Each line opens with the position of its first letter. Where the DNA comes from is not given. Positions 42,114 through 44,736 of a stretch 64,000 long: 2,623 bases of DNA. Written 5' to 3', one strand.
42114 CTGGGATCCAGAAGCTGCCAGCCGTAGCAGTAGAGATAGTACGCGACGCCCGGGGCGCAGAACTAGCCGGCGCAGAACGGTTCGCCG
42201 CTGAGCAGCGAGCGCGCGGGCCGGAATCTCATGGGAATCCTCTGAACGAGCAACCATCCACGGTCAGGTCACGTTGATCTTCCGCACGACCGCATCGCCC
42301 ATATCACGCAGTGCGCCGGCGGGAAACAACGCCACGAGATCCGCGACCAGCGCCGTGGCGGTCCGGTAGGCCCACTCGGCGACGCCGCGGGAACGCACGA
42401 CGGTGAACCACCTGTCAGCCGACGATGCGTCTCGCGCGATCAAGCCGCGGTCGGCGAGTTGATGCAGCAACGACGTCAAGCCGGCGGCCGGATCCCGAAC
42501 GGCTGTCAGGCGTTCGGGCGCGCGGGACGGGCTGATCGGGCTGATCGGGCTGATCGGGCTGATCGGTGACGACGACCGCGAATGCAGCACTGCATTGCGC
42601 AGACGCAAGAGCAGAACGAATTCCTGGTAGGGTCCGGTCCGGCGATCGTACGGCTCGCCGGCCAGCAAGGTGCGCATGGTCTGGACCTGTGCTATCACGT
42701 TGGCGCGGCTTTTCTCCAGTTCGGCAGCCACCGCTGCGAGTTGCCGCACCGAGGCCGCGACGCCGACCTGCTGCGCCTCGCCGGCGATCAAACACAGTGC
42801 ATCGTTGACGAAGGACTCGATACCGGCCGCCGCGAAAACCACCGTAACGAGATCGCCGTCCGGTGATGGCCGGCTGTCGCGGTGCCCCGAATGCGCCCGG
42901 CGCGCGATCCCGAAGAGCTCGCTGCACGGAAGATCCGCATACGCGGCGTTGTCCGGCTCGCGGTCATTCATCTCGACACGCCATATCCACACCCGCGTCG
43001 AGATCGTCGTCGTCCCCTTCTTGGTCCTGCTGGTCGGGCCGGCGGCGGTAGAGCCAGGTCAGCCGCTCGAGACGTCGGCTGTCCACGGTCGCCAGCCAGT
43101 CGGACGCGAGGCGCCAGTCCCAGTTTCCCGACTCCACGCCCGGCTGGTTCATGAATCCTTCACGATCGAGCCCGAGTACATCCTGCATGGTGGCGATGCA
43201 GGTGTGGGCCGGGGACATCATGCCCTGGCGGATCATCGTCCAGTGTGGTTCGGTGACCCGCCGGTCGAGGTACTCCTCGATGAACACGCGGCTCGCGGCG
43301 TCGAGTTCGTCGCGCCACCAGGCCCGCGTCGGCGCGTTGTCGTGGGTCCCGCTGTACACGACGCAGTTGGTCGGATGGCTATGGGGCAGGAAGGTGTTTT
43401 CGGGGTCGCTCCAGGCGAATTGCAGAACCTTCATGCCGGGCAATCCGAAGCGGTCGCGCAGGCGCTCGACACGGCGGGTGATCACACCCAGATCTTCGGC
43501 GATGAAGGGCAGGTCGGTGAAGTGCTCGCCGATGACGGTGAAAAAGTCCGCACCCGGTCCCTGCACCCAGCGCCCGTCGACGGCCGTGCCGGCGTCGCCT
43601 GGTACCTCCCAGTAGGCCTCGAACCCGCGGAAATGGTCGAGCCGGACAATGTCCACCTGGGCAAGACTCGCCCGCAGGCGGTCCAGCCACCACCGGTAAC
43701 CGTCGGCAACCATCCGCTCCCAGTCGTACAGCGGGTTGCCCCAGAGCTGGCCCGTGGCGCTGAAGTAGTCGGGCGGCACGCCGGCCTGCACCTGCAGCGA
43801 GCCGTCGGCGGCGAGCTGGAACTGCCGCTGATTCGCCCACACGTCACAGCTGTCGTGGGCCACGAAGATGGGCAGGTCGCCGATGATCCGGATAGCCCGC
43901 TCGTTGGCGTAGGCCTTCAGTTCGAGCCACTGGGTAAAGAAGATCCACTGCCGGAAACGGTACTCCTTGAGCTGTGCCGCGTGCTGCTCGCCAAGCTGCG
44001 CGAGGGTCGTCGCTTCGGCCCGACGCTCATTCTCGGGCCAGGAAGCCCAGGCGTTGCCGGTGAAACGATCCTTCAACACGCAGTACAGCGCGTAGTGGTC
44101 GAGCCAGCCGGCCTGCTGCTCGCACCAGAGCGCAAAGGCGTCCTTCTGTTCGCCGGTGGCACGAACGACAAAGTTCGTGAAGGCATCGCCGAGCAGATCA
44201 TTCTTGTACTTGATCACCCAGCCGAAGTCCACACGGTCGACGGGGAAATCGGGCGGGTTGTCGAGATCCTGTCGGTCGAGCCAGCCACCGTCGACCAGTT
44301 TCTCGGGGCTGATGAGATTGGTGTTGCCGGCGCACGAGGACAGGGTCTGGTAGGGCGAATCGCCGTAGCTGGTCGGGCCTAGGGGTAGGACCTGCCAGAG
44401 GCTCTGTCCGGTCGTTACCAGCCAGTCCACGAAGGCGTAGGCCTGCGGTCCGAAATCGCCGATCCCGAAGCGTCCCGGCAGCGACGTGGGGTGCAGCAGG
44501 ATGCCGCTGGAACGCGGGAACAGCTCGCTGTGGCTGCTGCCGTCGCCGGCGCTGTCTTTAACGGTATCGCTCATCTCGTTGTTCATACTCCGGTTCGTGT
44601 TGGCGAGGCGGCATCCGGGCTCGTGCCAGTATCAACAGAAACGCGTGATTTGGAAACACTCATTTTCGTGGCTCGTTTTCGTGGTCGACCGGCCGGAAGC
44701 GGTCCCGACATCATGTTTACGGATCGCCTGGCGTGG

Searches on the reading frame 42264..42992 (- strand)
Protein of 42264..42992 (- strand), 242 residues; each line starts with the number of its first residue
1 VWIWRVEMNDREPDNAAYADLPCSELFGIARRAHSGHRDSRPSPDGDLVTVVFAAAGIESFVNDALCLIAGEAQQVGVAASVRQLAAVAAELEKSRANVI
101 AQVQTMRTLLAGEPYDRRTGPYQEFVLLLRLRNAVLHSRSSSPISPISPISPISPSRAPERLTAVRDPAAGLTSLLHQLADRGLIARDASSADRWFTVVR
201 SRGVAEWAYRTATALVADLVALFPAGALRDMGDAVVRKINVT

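Call 5: search_protein_families(library=pfam, proteins=[window:42264-42992:-], max_evalue=1)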
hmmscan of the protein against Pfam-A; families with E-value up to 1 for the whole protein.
window:42264-42992:- (242 aa): 1 family
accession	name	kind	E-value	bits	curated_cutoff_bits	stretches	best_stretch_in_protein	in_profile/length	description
PF01047.28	MarR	-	0.21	11.9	24.6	1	172-194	34-56/59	MarR family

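Call 7: find_encoding_contigs(protein=window:42264-42992:-, flank=3000, max_places=6)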
Protein window:42264-42992:- (242 aa): no gene with exactly this product is on record in the collection.

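Call 12: find_related_loci(query=window:42264-42971:-, collection=genome_contigs, flank=6000)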
Query window:42264-42971:- (235 aa) in genome_contigs; peptide patterns used: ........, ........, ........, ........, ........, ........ (x = any residue, [..] = any of these).
600 stretches matched a pattern, but none encodes a relative of the query by tblastn (E <= 1e-3).

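Call 23: find_homologous_proteins(query=window:42264-42971:-, max_evalue=0.001)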
Query window:42264-42971:-: 7581 candidates shared short words with the query, none scored E <= 0.001.

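Call 24: list_cluster_members(proteins=[window:42267-42971:-, window:40933-42009:+, window:42967-44586:-])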
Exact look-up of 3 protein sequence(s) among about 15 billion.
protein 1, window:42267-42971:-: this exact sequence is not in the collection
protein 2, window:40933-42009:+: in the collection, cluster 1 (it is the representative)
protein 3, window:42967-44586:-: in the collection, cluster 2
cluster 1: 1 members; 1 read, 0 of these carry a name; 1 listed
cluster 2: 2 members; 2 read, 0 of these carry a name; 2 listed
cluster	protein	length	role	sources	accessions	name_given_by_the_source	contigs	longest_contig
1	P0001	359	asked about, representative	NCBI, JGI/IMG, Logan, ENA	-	-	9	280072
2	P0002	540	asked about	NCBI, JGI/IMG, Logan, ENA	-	-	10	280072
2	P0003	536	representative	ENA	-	-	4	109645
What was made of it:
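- Tried and rejected: It is not in the clustered collection (call 24).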

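Call 27: find_homologous_proteins(query=P0001, max_evalue=1e-10)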
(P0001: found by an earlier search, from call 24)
Query P0001 (359 aa): 207 proteins with E <= 1e-10 among 8000 candidates; the best 120 are listed.
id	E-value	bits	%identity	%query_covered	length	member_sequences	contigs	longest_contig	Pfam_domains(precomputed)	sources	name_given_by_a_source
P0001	2.0e-240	814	100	100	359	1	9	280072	PF13472.13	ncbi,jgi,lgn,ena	-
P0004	4.5e-148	511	66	97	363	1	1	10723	PF16822.12,PF13472.13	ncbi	-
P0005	1.2e-143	496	65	94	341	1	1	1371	PF13472.13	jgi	-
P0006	1.9e-127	443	57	99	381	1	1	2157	PF13472.13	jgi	jgi:lysophospholipase L1-like esterase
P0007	5.7e-124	431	60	92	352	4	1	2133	PF16822.12,PF13472.13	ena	-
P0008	4.5e-119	415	55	100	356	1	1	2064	PF16822.12,PF13472.13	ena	-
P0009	1.0e-116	408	55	97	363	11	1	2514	PF16822.12,PF13472.13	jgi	jgi:lysophospholipase L1-like esterase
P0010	1.1e-116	408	56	96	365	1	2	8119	PF13472.13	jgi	jgi:lysophospholipase L1-like esterase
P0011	3.9e-114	399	56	96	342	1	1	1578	PF16822.12,PF13472.13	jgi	jgi:hypothetical protein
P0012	1.0e-112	394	53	97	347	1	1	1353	PF13472.13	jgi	jgi:hypothetical protein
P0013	4.8e-111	389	54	97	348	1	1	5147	PF16822.12,PF13472.13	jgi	jgi:lysophospholipase L1-like esterase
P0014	6.3e-103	362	50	99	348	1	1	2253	PF16822.12,PF13472.13,PF00657.29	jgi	jgi:hypothetical protein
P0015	5.2e-97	343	48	94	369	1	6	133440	PF16822.12,PF13472.13,PF00657.29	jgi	jgi:lysophospholipase L1-like esterase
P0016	4.3e-96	340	49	98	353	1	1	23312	PF16822.12,PF13472.13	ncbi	ncbi:MAG: GDSL-type esterase/lipase family protein [Candidatus Eisenbacteria bacterium]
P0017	2.2e-95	337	49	98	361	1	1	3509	PF13472.13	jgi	jgi:hypothetical protein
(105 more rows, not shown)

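Call 28: find_encoding_contigs(protein=P0004, flank=5000, max_places=3)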
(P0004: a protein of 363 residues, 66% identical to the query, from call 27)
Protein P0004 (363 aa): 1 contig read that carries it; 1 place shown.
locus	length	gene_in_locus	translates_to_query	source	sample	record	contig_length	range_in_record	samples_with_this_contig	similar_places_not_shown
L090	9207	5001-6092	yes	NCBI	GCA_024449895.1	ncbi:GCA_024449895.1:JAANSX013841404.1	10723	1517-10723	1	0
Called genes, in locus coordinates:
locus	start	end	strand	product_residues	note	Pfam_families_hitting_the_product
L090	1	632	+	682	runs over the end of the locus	PF17391:Urocanase_N, PF01175:Urocanase, PF17392:Urocanase_C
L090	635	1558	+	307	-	PF02511:Thy1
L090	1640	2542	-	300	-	PF03372:Exo_endo_phos, PF22669:Exo_endo_phos2 (faint)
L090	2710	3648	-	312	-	PF01545:Cation_efflux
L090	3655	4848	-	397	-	PF07690:MFS_1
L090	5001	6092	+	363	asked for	PF13472:Lipase_GDSL_2 (weak), PF16822:ALGX (faint)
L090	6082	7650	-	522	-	PF02446:Glyco_hydro_77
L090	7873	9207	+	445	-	?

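Call 32: search_protein_families(library=padloc, proteins=[window:42267-42971:-], max_evalue=1)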
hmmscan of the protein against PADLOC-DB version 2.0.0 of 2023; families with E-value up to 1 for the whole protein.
window:42267-42971:- (235 aa): 0 families

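Call 33: search_protein_families(library=ncbifam, proteins=[window:42267-42971:-], max_evalue=1)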
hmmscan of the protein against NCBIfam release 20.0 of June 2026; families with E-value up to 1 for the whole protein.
window:42267-42971:- (235 aa): 0 families

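Call 34: search_protein_families(library=phrogs, proteins=[window:42267-42971:-], max_evalue=1)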
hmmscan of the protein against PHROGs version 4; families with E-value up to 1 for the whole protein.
window:42267-42971:- (235 aa): 0 families

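Call 36: find_encoding_contigs(protein=P0010, flank=4000, max_places=2)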
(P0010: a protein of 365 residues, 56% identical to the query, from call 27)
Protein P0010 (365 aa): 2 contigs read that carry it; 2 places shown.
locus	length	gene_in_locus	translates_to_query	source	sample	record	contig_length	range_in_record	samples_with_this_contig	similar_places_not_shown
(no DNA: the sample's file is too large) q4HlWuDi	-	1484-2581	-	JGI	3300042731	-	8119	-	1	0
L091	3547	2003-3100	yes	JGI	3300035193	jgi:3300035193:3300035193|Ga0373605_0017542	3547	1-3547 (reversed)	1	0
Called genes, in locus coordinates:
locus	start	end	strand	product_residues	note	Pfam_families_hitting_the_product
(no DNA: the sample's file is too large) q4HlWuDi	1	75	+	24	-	?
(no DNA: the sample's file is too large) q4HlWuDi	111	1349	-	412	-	PF07690:MFS_1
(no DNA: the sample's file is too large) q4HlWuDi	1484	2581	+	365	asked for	PF13472:Lipase_GDSL_2 (weak)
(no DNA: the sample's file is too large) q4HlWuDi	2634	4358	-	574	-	PF02446:Glyco_hydro_77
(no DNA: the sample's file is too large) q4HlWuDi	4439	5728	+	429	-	PF00860:Xan_ur_permease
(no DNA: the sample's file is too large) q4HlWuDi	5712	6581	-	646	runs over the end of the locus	PF00483:NTP_transferase, PF01636:APH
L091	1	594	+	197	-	?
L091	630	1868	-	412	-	PF07690:MFS_1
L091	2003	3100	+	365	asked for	PF13472:Lipase_GDSL_2 (weak)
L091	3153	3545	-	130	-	?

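Call 44: find_related_loci(query=window:42267-42971:-, collection=viral_contigs, flank=3000)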
Query window:42267-42971:- (235 aa) in viral_contigs; peptide patterns used: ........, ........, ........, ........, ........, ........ (x = any residue, [..] = any of these).
263 stretches matched a pattern, but none encodes a relative of the query by tblastn (E <= 1e-3).
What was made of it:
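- Tried and rejected: The 235-aa neighbour gave no homologues: word-indexed search (call 23), genome_contigs (call 12), viral contigs (call 44).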

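Call 56: predict_structure(protein=window:42267-42971:-)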
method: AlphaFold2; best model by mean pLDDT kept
length: 235 residues; sequences in the alignment: 1
mean_pLDDT: 38.8   pTM: 0.27
mean pLDDT of the five models: 38.8, 37.9, 37.9, 37.6, 36.4
residues with pLDDT >= 90: 0; 70-90: 0; 50-70: 4; < 50: 231
segments of 3 or more residues with pLDDT < 50: 1-9, 11-82, 87-96, 98-235
pLDDT, mean of each block of 10 residues (from residue 1): 41 44 44 40 42 45 43 45 47 47 43 40 36 29 29 31 39 37 34 32 37 38 36 27
secondary structure, 60 per line:
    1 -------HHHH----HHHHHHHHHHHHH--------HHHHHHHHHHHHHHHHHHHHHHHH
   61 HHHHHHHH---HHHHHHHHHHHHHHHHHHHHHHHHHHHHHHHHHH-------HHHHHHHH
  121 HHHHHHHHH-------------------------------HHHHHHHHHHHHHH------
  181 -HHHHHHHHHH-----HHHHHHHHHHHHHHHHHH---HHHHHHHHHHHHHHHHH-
elements in order: H8-11 H16-28 H37-68 H72-105 H113-129 H161-174 H182-191 H197-214 H218-234
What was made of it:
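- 42264..42971 (-): Orphan 235-aa gene. Its start overlaps the malQ stop by 8 nt, and it shares the lineage-specific segment with the small ORF. AF2 pLDDT 38.8 (call 56).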

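Call 58: search_solved_structures(query=window:42267-42971:-, max_evalue=10)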
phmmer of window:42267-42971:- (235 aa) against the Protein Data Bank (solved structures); distinct sequences matched with E-value up to 10: 3.
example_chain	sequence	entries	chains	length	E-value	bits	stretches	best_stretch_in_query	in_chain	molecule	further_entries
1h3j_A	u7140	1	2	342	0.93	12.5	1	174-229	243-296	Peroxidase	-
1lyk_A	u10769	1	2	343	0.94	12.5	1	174-229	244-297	Peroxidase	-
1arp_A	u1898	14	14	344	0.95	12.5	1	174-229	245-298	PEROXIDASE | PROTEIN (PEROXIDASE)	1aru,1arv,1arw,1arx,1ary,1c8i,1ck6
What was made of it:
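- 42264..42971 (-): No family or homologue found (calls 5, 12, 23, 32-34, 44, 58).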

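Call 59: find_encoding_contigs(protein=window:42264-42971:-, flank=3000, max_places=10)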
Protein window:42264-42971:- (235 aa): 17 contigs read that carry it; 4 places shown.
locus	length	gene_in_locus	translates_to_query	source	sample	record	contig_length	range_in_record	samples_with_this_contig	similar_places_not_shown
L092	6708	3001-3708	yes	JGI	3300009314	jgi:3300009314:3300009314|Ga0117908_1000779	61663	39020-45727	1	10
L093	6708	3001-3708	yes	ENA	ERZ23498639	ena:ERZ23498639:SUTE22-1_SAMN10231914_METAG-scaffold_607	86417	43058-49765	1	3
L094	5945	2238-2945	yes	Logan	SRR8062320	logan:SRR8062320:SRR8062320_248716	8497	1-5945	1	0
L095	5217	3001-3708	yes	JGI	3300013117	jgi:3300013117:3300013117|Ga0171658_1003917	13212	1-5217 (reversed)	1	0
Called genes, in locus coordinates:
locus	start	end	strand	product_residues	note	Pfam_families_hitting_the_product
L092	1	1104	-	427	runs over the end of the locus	PF00860:Xan_ur_permease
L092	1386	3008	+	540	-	PF02446:Glyco_hydro_77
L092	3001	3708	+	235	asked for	-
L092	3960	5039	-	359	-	PF13472:Lipase_GDSL_2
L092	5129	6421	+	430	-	PF07690:MFS_1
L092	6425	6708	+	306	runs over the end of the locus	PF01545:Cation_efflux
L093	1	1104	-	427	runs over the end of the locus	PF00860:Xan_ur_permease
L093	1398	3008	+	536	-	PF02446:Glyco_hydro_77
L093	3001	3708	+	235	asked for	-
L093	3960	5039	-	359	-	PF13472:Lipase_GDSL_2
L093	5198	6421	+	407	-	PF07690:MFS_1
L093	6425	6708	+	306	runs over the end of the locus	PF01545:Cation_efflux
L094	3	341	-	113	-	?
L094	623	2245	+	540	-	PF02446:Glyco_hydro_77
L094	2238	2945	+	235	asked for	-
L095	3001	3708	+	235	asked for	-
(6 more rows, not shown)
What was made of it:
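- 42264..42971 (-): Called in 17 public contigs, always in this context (call 59).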

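Call 68: find_encoding_contigs(protein=P0007, flank=3000, max_places=2)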
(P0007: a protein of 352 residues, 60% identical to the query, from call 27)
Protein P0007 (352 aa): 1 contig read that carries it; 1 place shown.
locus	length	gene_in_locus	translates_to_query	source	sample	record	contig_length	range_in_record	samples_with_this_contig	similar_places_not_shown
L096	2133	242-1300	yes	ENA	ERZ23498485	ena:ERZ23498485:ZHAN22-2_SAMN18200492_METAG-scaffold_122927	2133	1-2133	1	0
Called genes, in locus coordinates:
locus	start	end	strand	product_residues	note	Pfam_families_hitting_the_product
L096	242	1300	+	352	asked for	PF13472:Lipase_GDSL_2, PF16822:ALGX (weak)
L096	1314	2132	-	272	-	?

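Call 69: find_encoding_contigs(protein=P0006, flank=3000, max_places=2)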
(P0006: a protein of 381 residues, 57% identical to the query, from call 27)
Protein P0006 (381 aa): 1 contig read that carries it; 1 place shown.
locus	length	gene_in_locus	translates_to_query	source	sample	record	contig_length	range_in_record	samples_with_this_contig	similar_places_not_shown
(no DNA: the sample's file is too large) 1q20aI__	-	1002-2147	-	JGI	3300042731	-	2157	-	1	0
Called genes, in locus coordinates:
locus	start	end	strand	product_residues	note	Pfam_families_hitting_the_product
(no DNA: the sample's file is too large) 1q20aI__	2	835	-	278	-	?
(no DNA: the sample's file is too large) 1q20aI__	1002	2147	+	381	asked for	PF13472:Lipase_GDSL_2 (weak)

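Call 70: find_encoding_contigs(protein=P0013, flank=4000, max_places=2)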
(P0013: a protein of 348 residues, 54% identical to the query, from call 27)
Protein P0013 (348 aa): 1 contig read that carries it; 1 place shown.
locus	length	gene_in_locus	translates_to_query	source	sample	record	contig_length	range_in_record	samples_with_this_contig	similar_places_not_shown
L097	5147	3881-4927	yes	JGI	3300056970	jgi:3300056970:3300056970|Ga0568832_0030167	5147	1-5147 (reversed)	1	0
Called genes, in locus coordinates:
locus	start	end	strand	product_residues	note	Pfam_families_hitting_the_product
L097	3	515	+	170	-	?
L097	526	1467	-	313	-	PF03372:Exo_endo_phos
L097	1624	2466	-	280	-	PF02985:HEAT (faint), PF13646:HEAT_2, PF03130:HEAT_PBS (faint), PF13513:HEAT_EZ (faint), PF13646:HEAT_2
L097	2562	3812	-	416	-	PF07690:MFS_1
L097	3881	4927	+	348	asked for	PF16822:ALGX (faint), PF13472:Lipase_GDSL_2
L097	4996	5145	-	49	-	?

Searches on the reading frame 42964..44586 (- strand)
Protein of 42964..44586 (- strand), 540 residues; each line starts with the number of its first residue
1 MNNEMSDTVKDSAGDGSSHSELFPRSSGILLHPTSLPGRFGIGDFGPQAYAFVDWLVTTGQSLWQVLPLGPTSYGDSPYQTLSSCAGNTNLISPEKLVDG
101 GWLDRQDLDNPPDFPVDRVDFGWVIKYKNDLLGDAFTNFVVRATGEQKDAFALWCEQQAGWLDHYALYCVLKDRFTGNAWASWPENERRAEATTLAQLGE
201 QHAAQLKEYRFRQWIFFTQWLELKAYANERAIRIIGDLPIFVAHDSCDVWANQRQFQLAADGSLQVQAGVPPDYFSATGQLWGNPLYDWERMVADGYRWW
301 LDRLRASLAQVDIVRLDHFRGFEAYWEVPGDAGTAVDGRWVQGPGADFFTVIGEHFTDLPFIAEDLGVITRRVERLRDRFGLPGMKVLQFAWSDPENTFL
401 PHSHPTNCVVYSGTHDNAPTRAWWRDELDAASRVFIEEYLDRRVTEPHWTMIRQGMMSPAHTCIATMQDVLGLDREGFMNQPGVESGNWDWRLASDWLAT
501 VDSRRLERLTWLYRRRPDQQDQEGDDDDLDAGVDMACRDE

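Call 5: search_protein_families(library=pfam, proteins=[window:42964-44586:-], max_evalue=1)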
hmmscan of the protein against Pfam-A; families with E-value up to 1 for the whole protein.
window:42964-44586:- (540 aa): 1 family
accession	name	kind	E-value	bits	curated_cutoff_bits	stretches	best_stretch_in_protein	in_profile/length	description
PF02446.23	Glyco_hydro_77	-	7.1e-171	569.6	25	1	31-496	1-462/465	4-alpha-glucanotransferase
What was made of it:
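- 42964..44586 (-): malQ (GH77 4-alpha-glucanotransferase), first gene of the malQ-orphan-small ORF string. Pfam PF02446, E = 7e-171 (call 5).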

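Call 10: find_encoding_contigs(protein=window:42964-44586:-, flank=4000, max_places=6)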
Protein window:42964-44586:- (540 aa): 14 contigs read that carry it; 5 places shown.
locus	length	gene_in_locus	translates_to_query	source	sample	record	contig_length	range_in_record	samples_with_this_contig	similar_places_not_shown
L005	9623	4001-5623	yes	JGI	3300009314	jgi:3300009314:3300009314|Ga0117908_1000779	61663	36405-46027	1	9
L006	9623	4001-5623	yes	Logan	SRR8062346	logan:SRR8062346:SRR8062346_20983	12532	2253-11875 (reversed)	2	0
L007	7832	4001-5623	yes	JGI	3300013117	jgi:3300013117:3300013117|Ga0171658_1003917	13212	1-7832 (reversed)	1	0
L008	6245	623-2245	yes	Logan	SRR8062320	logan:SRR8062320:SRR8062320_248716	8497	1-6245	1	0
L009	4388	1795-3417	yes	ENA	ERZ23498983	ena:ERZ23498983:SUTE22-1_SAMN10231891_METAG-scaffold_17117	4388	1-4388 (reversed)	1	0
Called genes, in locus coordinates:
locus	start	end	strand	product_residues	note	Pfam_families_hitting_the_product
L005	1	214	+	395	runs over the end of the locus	PF07075:NamZ_N, PF20732:NamZ_C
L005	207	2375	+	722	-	PF00483:NTP_transferase, PF12804:NTP_transf_3, PF25087:GMPPB_C (faint), PF01636:APH, PF02958:EcKL (weak)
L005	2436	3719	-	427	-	PF00860:Xan_ur_permease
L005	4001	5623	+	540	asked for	PF02446:Glyco_hydro_77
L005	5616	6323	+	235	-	-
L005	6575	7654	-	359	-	PF13472:Lipase_GDSL_2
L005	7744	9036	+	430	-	PF07690:MFS_1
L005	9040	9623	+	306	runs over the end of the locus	PF01545:Cation_efflux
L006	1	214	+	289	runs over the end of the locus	?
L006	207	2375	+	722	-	PF00483:NTP_transferase, PF12804:NTP_transf_3, PF25087:GMPPB_C (faint), PF01636:APH, PF02958:EcKL (weak)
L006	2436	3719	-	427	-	PF00860:Xan_ur_permease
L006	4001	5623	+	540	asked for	PF02446:Glyco_hydro_77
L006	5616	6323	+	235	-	-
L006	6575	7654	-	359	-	PF13472:Lipase_GDSL_2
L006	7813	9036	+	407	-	PF07690:MFS_1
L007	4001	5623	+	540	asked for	PF02446:Glyco_hydro_77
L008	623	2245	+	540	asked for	PF02446:Glyco_hydro_77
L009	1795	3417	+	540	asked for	PF02446:Glyco_hydro_77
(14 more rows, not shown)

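Call 13: find_related_loci(query=window:42964-44586:-, collection=genome_contigs, flank=6000)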
Query window:42964-44586:- (540 aa) in genome_contigs; peptide patterns used: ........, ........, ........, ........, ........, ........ (x = any residue, [..] = any of these).
600 stretches matched a pattern (row limit reached: there are more); 589 encode a relative of the query (tblastn E <= 1e-3); the best 80 are kept; 80 distinct loci.
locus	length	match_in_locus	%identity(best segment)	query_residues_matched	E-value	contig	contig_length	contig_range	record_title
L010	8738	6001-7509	59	20-522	0e+0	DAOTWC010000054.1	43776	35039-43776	MAG TPA_asm: Anaerolineae bacterium isolate H113_104 k137_797884, whole genome shotgun sequence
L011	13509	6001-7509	56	17-522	0e+0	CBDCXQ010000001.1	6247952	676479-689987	MAG: Phototrophicaceae bacterium isolate 8d80f9c3-6d8e-4825-b8ae-9e3aa385a75f genome assembly, contig: contig_1, whole g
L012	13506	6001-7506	57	23-519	0e+0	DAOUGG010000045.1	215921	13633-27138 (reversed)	MAG TPA_asm: Anaerolineae bacterium isolate R30_118 k103_99701, whole genome shotgun sequence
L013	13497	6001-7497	55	23-521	3e-175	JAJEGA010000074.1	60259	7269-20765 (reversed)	MAG: Anaerolineae bacterium isolate p16x44bins.21 k141_1640227, whole genome shotgun sequence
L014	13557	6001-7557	56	23-538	3e-175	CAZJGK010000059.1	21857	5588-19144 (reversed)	MAG TPA_asm: uncultured Fibrobacteraceae bacterium isolate binchicken_co150_663 genome assembly, contig: NODE_5148_lengt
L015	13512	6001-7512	52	17-517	1e-164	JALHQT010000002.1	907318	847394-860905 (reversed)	MAG: Anaerolineae bacterium isolate maxbin.031 c_000000000014, whole genome shotgun sequence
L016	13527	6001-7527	51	19-516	1e-160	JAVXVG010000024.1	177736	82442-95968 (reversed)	MAG: Acidobacteriota bacterium isolate BP_34 scaffold_288419, whole genome shotgun sequence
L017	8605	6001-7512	51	23-515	4e-157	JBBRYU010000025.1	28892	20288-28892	MAG: Pyrinomonadales bacterium isolate La5_metabat2.163 La5_metabat2.163_K_2242921_L_28892_cov_13.0000, whole genome sho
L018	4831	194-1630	52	23-498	2e-160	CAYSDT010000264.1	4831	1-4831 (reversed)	MAG TPA_asm: uncultured Ardenticatenaceae bacterium isolate binchicken_co256_207 genome assembly, contig: NODE_56672_len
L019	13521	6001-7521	50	23-518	4e-155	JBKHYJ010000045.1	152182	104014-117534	MAG: Blastocatellia bacterium isolate NC_bin.3.orig k127_323199, whole genome shotgun sequence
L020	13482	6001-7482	48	22-515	4e-152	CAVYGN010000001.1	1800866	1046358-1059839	MAG: uncultured Spirochaetota bacterium isolate MFD03726.bin.1.3 genome assembly, contig: contig_18643, whole genome sho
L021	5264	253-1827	48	23-531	2e-153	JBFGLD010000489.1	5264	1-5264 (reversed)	MAG: Anaerolineae bacterium isolate Mix_sand03.2021.01.D.74 k141_1748411_length_5264_cov_9.0000, whole genome shotgun se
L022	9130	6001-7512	50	25-520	3e-151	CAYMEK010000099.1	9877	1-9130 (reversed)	MAG TPA_asm: uncultured Spirochaetaceae bacterium isolate SRP323688_co1_278 genome assembly, contig: NODE_10171_length_9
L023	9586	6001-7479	48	24-515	1e-150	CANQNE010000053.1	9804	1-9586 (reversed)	MAG: uncultured Lachnospiraceae bacterium isolate Lapin-012__bin85 genome assembly, contig: Lapin-012__NODE_7504_length_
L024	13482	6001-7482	51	25-516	2e-149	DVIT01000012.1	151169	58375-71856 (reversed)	MAG TPA_asm: Candidatus Scybalocola faecigallinarum isolate CHK178-757 CHK178__C20827_L151169_ERR3414573, whole genome s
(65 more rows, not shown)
